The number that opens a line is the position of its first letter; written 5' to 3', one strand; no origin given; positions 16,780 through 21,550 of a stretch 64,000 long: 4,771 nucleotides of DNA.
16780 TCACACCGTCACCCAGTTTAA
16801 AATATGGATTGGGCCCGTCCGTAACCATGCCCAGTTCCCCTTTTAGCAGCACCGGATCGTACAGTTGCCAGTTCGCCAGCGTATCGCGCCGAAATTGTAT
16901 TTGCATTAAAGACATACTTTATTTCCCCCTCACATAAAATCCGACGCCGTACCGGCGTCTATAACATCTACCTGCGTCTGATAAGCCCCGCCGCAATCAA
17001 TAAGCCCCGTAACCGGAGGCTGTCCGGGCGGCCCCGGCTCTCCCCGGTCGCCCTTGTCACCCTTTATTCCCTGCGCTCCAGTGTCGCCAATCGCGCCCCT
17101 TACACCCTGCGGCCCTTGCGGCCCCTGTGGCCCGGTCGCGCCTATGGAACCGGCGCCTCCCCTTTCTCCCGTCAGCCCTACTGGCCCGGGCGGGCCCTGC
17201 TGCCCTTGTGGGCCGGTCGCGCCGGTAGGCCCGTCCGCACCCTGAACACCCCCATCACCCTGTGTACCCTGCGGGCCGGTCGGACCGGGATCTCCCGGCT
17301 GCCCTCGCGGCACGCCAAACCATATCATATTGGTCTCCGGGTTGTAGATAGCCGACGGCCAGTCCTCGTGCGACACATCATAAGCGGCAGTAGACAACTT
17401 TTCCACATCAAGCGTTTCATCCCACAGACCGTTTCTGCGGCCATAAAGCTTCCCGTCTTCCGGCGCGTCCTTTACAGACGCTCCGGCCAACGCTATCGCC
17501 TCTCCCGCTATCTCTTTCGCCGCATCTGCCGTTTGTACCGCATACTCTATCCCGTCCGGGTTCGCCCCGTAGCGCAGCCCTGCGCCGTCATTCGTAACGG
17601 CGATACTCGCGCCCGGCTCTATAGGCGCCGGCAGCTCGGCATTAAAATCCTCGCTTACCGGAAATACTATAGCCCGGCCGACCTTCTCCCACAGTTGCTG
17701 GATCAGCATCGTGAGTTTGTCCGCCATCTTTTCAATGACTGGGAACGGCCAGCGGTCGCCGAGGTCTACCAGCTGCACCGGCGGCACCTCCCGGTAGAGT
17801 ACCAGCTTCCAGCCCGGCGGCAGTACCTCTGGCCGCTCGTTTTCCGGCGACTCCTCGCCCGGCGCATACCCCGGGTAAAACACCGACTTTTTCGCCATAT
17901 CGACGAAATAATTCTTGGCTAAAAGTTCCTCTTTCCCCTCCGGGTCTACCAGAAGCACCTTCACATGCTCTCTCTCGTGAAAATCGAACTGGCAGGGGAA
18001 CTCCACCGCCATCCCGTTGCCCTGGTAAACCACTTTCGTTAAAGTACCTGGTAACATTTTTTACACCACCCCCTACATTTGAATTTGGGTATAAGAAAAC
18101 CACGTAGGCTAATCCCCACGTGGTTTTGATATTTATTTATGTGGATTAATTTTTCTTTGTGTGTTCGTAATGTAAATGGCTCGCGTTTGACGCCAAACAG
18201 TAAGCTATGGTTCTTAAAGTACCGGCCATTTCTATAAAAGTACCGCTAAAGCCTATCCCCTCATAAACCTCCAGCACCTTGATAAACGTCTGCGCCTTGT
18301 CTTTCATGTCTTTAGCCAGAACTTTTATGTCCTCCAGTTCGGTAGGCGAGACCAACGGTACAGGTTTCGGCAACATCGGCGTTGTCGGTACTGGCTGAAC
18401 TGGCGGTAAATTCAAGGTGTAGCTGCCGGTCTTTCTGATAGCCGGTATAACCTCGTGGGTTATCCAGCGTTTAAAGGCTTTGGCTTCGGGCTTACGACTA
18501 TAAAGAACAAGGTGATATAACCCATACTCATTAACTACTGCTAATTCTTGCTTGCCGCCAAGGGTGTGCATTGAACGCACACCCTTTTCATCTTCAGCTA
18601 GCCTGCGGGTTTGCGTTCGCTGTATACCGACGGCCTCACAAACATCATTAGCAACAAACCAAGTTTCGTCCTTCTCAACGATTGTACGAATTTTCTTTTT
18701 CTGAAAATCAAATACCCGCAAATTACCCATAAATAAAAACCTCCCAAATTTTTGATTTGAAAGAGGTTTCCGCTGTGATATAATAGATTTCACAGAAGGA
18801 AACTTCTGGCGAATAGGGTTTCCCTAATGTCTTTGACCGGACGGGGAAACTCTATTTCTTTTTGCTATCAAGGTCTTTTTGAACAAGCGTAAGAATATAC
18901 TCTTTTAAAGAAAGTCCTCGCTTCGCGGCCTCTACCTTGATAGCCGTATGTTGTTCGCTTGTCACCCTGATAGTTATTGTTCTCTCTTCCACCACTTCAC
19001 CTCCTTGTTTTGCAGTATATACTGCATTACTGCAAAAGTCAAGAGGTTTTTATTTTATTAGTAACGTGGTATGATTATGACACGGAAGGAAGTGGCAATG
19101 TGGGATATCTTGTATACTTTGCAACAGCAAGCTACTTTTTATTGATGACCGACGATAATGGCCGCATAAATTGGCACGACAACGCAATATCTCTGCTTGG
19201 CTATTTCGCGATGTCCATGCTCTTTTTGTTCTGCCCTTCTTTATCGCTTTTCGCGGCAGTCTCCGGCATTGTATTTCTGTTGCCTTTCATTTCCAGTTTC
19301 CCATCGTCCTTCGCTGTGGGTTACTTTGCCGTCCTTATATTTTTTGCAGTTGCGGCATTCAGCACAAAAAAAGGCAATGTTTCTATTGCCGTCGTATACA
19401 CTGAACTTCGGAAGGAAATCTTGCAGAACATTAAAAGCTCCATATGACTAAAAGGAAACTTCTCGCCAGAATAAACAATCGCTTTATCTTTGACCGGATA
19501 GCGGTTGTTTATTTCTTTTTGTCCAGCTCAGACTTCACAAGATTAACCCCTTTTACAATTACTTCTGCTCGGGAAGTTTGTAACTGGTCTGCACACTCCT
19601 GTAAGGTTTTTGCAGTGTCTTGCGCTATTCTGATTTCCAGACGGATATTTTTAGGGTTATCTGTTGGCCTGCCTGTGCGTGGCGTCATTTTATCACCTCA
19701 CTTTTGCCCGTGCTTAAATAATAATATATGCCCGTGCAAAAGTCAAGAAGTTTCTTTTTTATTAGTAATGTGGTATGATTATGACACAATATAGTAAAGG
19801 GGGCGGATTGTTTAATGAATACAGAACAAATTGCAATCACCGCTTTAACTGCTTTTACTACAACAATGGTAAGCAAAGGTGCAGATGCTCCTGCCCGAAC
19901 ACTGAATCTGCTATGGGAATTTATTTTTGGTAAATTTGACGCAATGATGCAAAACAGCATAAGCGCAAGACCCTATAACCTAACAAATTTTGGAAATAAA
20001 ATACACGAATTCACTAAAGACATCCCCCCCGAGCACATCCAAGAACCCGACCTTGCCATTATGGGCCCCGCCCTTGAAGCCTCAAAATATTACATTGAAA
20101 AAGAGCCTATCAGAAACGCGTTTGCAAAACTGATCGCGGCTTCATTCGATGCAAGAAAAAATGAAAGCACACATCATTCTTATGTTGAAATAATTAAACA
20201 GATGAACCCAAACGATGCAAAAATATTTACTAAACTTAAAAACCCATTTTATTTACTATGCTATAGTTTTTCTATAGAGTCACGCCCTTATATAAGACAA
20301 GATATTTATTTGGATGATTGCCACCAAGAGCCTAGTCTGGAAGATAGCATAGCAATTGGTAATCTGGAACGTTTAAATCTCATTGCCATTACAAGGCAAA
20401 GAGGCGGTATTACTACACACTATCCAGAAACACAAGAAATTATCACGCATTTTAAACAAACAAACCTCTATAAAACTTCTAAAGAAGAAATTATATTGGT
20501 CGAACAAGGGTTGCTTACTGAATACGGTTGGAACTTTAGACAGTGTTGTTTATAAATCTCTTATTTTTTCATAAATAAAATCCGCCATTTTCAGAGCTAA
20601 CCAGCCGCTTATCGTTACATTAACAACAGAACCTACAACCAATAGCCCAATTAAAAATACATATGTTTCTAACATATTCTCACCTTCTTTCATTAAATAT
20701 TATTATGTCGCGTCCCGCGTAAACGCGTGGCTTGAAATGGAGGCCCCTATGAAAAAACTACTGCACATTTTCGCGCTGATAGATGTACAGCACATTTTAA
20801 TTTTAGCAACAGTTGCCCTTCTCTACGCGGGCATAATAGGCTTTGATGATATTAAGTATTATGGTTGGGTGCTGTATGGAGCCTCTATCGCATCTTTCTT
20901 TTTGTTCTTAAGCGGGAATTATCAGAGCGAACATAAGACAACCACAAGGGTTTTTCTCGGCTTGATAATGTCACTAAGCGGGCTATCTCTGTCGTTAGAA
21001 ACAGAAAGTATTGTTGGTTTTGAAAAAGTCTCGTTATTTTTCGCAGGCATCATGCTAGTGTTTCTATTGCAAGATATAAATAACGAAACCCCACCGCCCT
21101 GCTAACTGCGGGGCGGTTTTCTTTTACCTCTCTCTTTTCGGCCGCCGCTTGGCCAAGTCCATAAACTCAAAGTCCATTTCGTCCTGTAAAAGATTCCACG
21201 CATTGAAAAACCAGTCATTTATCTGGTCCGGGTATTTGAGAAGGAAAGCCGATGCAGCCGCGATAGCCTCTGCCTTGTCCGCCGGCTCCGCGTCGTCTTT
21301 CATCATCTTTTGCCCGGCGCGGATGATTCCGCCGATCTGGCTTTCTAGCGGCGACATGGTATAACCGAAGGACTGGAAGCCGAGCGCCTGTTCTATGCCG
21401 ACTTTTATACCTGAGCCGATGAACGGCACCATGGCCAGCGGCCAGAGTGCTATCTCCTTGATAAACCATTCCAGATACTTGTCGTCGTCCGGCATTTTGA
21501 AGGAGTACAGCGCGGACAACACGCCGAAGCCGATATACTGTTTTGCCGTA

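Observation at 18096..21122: P22 sieA-immI-like exclusion and antirepressor island splitting the late operon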

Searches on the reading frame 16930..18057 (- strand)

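Call 11: search_protein_families(library=phrogs, proteins=[window:16930-18057:-], max_evalue=0.001)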
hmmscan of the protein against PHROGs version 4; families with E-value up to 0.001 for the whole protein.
window:16930-18057:- (375 aa): 34 families (the best 25 are shown)
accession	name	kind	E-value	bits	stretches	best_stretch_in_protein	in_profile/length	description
phrog_5073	-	tail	1.1e-24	88.4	1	250-362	262-374/519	tail fiber protein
phrog_819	-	tail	1.3e-22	80.9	1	248-346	475-575/1024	tail protein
phrog_6320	-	tail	1.7e-21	77.7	1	251-347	103-199/745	tail fiber protein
phrog_8745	-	tail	3.1e-17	62.2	1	252-357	1407-1512/1803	tail fiber protein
phrog_1806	-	tail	9e-15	55.7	1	252-347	133-232/276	collagen like minor tail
phrog_18350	-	tail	4.5e-13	50.5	1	251-349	98-200/253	tail fiber protein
phrog_29268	-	unknown function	5.6e-13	48.9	1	251-358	402-509/653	-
phrog_1640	-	tail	2.8e-11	44.3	1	79-138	72-135/765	tail protein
phrog_366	-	tail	8.6e-11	42.9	2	250-319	313-385/474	tail fiber protein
phrog_26246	-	tail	3e-10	40.8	1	246-343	104-201/329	tail protein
phrog_26654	-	unknown function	3.9e-10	40.6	1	284-369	81-165/360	-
phrog_28263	-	tail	6.3e-10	37.9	1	252-362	637-744/1400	tail fiber protein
phrog_3420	-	unknown function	1.9e-09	36.7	1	249-370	162-283/929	-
phrog_33406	-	tail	3.4e-08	33.2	1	258-348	185-275/651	tail fiber protein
phrog_6518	-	tail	1.2e-07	31.2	1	8-123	6-112/793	tail fiber protein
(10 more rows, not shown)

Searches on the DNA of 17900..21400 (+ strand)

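Call 13: search_dna_similar(query=window:17900-21400:+, collection=phages, mode=distant, max_rows=20)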
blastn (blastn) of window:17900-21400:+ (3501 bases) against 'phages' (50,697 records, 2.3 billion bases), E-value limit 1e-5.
Records with a match: 61; places in all: 61; records where one place covers at least 80% of the query: 0.
Best place of each record, by identity: 80-90% 1; 60-80% 60.
By first word of the organism name: Staphylococcus 46; Paenibacillus 4; Acidithiobacillus 3; Bacteriophage 2; Haemophilus 2; Caldibacillus 1; Klebsiella 1; Anaerosphaera 1; Desulfovibrio 1.
By host as written in the record: - 16; Staphylococcus aureus 14; Staphylococcus aureus subsp. aureus RN4220 4; Paenibacillus larvae ATCC 9545 4; Staphylococcus aureus Jevons B 2; Staphylococcus aureus RN10359 2; Staphylococcus sp. 2; Paenibacillus larvae 2; and 13 more.
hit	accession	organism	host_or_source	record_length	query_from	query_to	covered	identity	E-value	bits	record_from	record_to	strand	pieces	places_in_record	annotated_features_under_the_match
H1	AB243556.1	Staphylococcus phage phiPVL108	-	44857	2141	2319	5%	69.2%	6e-10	73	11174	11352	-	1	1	hypothetical protein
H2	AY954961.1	Staphylococcus phage ROSA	-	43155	2141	2319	5%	69.2%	6e-10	73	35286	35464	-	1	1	ORF012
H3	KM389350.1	Staphylococcus phage Phi06_3244 B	-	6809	2141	2319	5%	69.2%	6e-10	73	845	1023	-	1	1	record has no annotation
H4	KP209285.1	Staphylococcus phage phiNM4-gamma4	Staphylococcus aureus subsp. aureus ...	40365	2141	2319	5%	69.2%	6e-10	73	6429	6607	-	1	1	record has no annotation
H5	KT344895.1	Staphylococcus phage phiJB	Staphylococcus aureus Jevons B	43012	2141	2319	5%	69.2%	6e-10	73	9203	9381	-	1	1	hypothetical protein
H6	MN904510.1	Staphylococcus phage vB_SauS-SAP27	Staphylococcus aureus subsp. aureus ...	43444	2141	2319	5%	69.2%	6e-10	73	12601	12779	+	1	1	hypothetical protein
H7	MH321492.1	Staphylococcus phage Lorac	Staphylococcus aureus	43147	2141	2319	5%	69.2%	6e-10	73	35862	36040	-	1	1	hypothetical protein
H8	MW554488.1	Staphylococcus phage BUCT556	Staphylococcus cohnii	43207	2141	2319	5%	69.2%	6e-10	73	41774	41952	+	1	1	DUF4393 domain-containing protein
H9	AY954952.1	Staphylococcus phage 53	-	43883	2141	2319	5%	69.2%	6e-10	73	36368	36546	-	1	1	ORF015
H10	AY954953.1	Staphylococcus phage 85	-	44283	2141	2319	5%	69.2%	6e-10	73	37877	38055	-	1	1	ORF014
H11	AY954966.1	Staphylococcus phage 88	-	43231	2141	2319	5%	69.2%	6e-10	73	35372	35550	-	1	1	ORF014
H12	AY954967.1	Staphylococcus phage 92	-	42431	2141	2319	5%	69.2%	6e-10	73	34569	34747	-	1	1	ORF013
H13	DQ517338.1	Staphylococcus phage 80alpha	Staphylococcus aureus RN10359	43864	2141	2319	5%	69.2%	6e-10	73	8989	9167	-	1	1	hypothetical protein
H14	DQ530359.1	Staphylococcus phage phinm1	-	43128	2141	2319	5%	69.2%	6e-10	73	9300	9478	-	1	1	hypothetical protein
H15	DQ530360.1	Staphylococcus phage phinm2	-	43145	2141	2319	5%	69.2%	6e-10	73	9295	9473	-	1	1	hypothetical protein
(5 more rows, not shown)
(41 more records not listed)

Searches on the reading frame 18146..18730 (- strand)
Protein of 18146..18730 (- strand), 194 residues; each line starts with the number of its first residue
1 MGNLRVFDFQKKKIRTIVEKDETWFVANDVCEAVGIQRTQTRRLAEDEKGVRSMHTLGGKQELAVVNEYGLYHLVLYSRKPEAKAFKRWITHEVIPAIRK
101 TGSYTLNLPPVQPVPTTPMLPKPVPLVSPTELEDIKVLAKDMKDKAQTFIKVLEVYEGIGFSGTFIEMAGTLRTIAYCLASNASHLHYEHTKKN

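Call 6: search_protein_families(library=pfam, proteins=[window:18146-18730:-], max_evalue=1)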
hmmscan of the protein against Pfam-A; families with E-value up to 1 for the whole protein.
window:18146-18730:- (194 aa): 2 families
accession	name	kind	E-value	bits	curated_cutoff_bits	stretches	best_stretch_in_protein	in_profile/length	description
PF02498.22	Bro-N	-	6.7e-21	75.2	25.6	1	13-96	1-96/96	BRO family, N-terminal domain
PF10547.14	P22_AR_N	-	0.02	15.5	30.7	1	8-49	4-46/115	P22_AR N-terminal domain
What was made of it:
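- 18146..18730 (-): Bro-N domain protein (194 aa), antirepressor-type cargo of cassette 1. Pfam Bro-N 6.7e-21 (call 6).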

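Call 7: search_protein_families(library=padloc, proteins=[window:18146-18730:-], max_evalue=1)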
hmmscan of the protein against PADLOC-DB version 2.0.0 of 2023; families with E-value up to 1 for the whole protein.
window:18146-18730:- (194 aa): 0 families

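Call 8: search_protein_families(library=phrogs, proteins=[window:18146-18730:-], max_evalue=0.1)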
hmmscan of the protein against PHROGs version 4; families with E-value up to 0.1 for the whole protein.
window:18146-18730:- (194 aa): 12 families
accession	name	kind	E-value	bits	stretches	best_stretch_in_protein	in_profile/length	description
phrog_130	-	transcription regulation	9.1e-44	151.2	1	1-144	157-291/480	anti-repressor Ant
phrog_2899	-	transcription regulation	1.1e-33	117.9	1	1-105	4-112/263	anti-repressor Ant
phrog_463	-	transcription regulation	1.4e-30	107.6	1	1-119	2-123/250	anti-repressor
phrog_2593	-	transcription regulation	3.3e-30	106.7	1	3-107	21-136/255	anti-repressor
phrog_245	-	transcription regulation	9e-30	105.2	1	6-105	43-143/319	anti-repressor Ant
phrog_7940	-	unknown function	3.9e-29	103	1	1-105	1-108/252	-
phrog_2011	-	transcription regulation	7e-27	95.8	1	1-107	1-119/275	anti-repressor Ant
phrog_25722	-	unknown function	1.7e-26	93.8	1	1-107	1-111/150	-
phrog_5060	-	transcription regulation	1.8e-25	91.3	1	3-114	6-129/224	anti-repressor Ant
phrog_9976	-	transcription regulation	2e-22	81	1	8-105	5-105/188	anti-repressor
phrog_2977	-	transcription regulation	1.5e-19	71.3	1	1-81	61-148/150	anti-repressor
phrog_7347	-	unknown function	0.041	15.2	1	65-104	8-46/78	-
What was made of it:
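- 18146..18730 (-): PHROG 'anti-repressor Ant' families, best 9e-44 (call 8).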

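Call 76: search_dna_similar(query=window:18146-18730:-, collection=phages, mode=protein, max_evalue=1e-8, max_rows=25)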
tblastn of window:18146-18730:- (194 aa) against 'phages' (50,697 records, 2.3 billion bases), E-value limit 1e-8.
Records with a match: 1099; places in all: 1110; records where one place covers at least 80% of the query: 35.
Best place of each record, by identity: <60% 1099.
By first word of the organism name: Mycobacterium 280; Staphylococcus 223; Streptococcus 136; Paenibacillus 71; Gordonia 43; Pseudomonas 42; Lactococcus 38; Lactobacillus 27; Bacteriophage 26; Escherichia 21; and 56 more.
By host as written in the record: Mycobacterium smegmatis mc2 155 186; - 78; Staphylococcus aureus 73; Paenibacillus larvae 38; Mycobacterium smegmatis mc#155 34; Pseudomonas aeruginosa 31; Gordonia terrae 3612 28; Lactococcus lactis 20; and 368 more.
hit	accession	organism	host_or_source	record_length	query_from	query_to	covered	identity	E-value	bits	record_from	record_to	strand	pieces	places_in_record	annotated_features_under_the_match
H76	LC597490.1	Bacillus phage vB_BceM_WH1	Bacillus cereus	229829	1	120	62%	53.3%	4e-33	130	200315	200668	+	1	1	phage antirepressor_gp243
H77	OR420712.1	Oceanotoga phage vB_OteS-UFV02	Oceanotoga teriensis UFV_LIMV02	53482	13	194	94%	34.6%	2e-22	99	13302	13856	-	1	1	antirepressor protein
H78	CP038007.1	Klebsiella phage 020009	Klebsiella pneumoniae SCKP020009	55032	1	174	90%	36.1%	1e-21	97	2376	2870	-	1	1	record has no annotation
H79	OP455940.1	Latilactobacillus phage TMW 1.46 P2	Latilactobacillus sakei TMW 1.46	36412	1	166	86%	36.9%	2e-23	102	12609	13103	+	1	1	putative antirepressor protein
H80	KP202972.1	Paenibacillus phage HB10c2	Paenibacillus larvae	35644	1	110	57%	54.5%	3e-32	127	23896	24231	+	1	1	hypothetical protein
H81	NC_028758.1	Paenibacillus phage HB10c2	Paenibacillus larvae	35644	1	110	57%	54.5%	3e-32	127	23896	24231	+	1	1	anti-repressor Ant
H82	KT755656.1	Paenibacillus phage Tripp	Paenibacillus larvae ATCC 9545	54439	1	110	57%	54.5%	1e-31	125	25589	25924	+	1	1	antirepressor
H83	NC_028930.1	Paenibacillus phage Tripp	Paenibacillus larvae ATCC 9545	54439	1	110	57%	54.5%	1e-31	125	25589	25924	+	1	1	anti-repressor Ant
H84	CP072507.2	Klebsiella phage NAR688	Klebsiella quasipneumoniae FK688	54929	1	174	90%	34.4%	3e-20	93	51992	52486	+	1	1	record has no annotation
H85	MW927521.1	Paenibacillus phage Norbert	Paenibacillus larvae ATCC 9545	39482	1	107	55%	56.0%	4e-32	127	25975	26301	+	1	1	antirepressor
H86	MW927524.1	Paenibacillus phage Riker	Paenibacillus larvae ATCC 9545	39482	1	107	55%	56.0%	4e-32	127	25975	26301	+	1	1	antirepressor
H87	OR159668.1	Mycobacterium phage Aegeus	Mycobacterium chelonae ATCC 35752_DMP1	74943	4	144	73%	42.5%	3e-24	104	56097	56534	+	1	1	91: antirepressor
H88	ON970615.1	Mycobacterium phage Baudelaire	Mycobacterium chelonae ATCC 35752_DMP1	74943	4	144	73%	42.5%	3e-24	104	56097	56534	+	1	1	91: antirepressor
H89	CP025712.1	Escherichia phage YDC107_1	Escherichia coli YDC107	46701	1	174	90%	33.9%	4e-24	104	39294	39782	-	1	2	BRO family, N-terminal domain protein | putative gp31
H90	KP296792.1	Bacteriophage Lily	Paenibacillus larvae ATCC 9545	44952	1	107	55%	55.0%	1e-31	125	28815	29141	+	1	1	antirepressor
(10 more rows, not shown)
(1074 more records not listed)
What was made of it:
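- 18146..18730 (-): More than 1000 phage records hold homologues; those listed are mostly annotated as antirepressor (call 76).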

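Call 86: find_encoding_contigs(protein=window:18146-18730:-, flank=1000, max_places=3)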
Protein window:18146-18730:- (194 aa): no gene with exactly this product is on record in the collection.

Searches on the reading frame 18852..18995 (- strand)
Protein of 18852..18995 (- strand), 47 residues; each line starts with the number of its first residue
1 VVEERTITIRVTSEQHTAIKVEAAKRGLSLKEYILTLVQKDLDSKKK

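Call 6: search_protein_families(library=pfam, proteins=[window:18852-18995:-], max_evalue=1)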
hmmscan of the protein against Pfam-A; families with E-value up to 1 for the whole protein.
window:18852-18995:- (47 aa): 9 families
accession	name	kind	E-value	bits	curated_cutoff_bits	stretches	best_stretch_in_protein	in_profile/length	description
PF09386.16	ParD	-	4.3e-07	30.7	27.3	1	7-42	4-39/80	Antitoxin ParD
PF21983.2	NikA-like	-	8.7e-07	29.4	27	1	5-37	5-37/72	Mobilization protein NikA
PF05534.18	HicB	-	0.00018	21.8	21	1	6-35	19-48/51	HicB family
PF23807.1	RHH_10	-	0.00035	21.2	27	1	5-41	24-60/84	Ribbon-helix-helix protein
PF07764.18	Omega_Repress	-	0.00087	19.9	33.3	1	7-33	23-49/59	Omega Transcriptional Repressor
PF08681.18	TacA1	-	0.0051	17.2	21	1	7-40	2-35/80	Antitoxin TacA 1-like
PF12441.14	CopG_antitoxin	-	0.015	16.4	28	1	4-40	42-78/79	CopG antitoxin of type II toxin-antitoxin system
PF22513.2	FitA-like_RHH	-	0.017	15.5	27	1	6-35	2-32/39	Antitoxin FitA-like, ribbon-helix-helix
PF09274.16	ParG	-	0.087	13.4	21.4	1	7-42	37-72/76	ParG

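Call 7: search_protein_families(library=padloc, proteins=[window:18852-18995:-], max_evalue=1)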
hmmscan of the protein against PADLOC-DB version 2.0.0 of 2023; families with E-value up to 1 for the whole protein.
window:18852-18995:- (47 aa): 0 families

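Call 8: search_protein_families(library=phrogs, proteins=[window:18852-18995:-], max_evalue=0.1)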
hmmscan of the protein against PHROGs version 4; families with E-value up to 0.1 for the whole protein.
window:18852-18995:- (47 aa): 11 families
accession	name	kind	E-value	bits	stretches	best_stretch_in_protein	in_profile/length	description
phrog_37719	-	unknown function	6.5e-13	49.7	1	4-42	3-41/48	-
phrog_13890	-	unknown function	9.8e-05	23.3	1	7-44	20-57/73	-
phrog_582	-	transcription regulation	0.00031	22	1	3-46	56-99/105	Arc-like repressor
phrog_4085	-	unknown function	0.001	20.3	1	6-37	2-33/77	-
phrog_795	-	other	0.0081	17.5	1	4-46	17-59/116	partition protein ATPase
phrog_9151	-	moron, auxiliary metabolic gene and host takeover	0.0082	17.4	1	7-46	74-113/119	HicB-like antitoxin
phrog_1016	-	unknown function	0.013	17.1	1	7-41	33-67/90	-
phrog_29399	-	unknown function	0.027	15.7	1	7-43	4-41/79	-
phrog_5333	-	unknown function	0.029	15.5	1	4-47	1-44/64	-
phrog_18514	-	unknown function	0.031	15.2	1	23-46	20-43/60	-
phrog_10531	-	unknown function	0.075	14.5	1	3-41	5-43/89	-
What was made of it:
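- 18852..18995 (-): RHH1 (47 aa), ribbon-helix-helix repressor heading the RHH1-bro operon (Arc analogue). Pfam ParD and NikA-like above cut-off; phrog_582 'Arc-like repressor' at 3e-4 (calls 6, 8).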

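Call 75: search_dna_similar(query=window:18855-18995:-, collection=phages, mode=protein, max_evalue=0.01, max_rows=30)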
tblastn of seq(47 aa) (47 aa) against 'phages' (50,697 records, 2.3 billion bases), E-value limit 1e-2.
No match.
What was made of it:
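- Tried and rejected: RHH1. tblastn in phage records found nothing (call 75).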

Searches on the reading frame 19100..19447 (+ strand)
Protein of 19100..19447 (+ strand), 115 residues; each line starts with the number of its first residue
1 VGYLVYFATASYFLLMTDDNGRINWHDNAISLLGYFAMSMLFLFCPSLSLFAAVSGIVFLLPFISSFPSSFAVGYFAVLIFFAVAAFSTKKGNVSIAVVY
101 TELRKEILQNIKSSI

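Call 6: search_protein_families(library=pfam, proteins=[window:19100-19447:+], max_evalue=1)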
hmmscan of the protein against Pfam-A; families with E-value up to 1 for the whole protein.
window:19100-19447:+ (115 aa): 2 families
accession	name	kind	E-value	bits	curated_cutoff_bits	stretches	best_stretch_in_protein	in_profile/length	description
PF07332.16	Phage_holin_3_6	-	0.16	12.4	28.4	1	28-89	32-93/116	Putative Actinobacterial Holin-X, holin superfamily III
PF10953.13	DUF2754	-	0.19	12.4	25.8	1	47-90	17-60/70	Protein of unknown function (DUF2754)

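Call 7: search_protein_families(library=padloc, proteins=[window:19100-19447:+], max_evalue=1)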
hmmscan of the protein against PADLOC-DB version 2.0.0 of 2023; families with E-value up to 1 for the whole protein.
window:19100-19447:+ (115 aa): 0 families

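Call 8: search_protein_families(library=phrogs, proteins=[window:19100-19447:+], max_evalue=0.1)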
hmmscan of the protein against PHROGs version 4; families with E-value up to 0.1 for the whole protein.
window:19100-19447:+ (115 aa): 0 families

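Call 43: find_homologous_proteins(query=window:19100-19447:+, max_evalue=0.01)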
Query window:19100-19447:+ (115 aa): 1 proteins with E <= 0.01 among 23 candidates.
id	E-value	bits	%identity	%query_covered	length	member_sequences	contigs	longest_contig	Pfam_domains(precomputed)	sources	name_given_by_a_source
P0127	1.9e-65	236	100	100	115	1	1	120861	-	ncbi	-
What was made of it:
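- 19100..19447 (+): TM115: 115-aa hydrophobic, probably multi-pass membrane ORFan (candidate exclusion protein). No homologue among 5.8 billion proteins (call 43).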
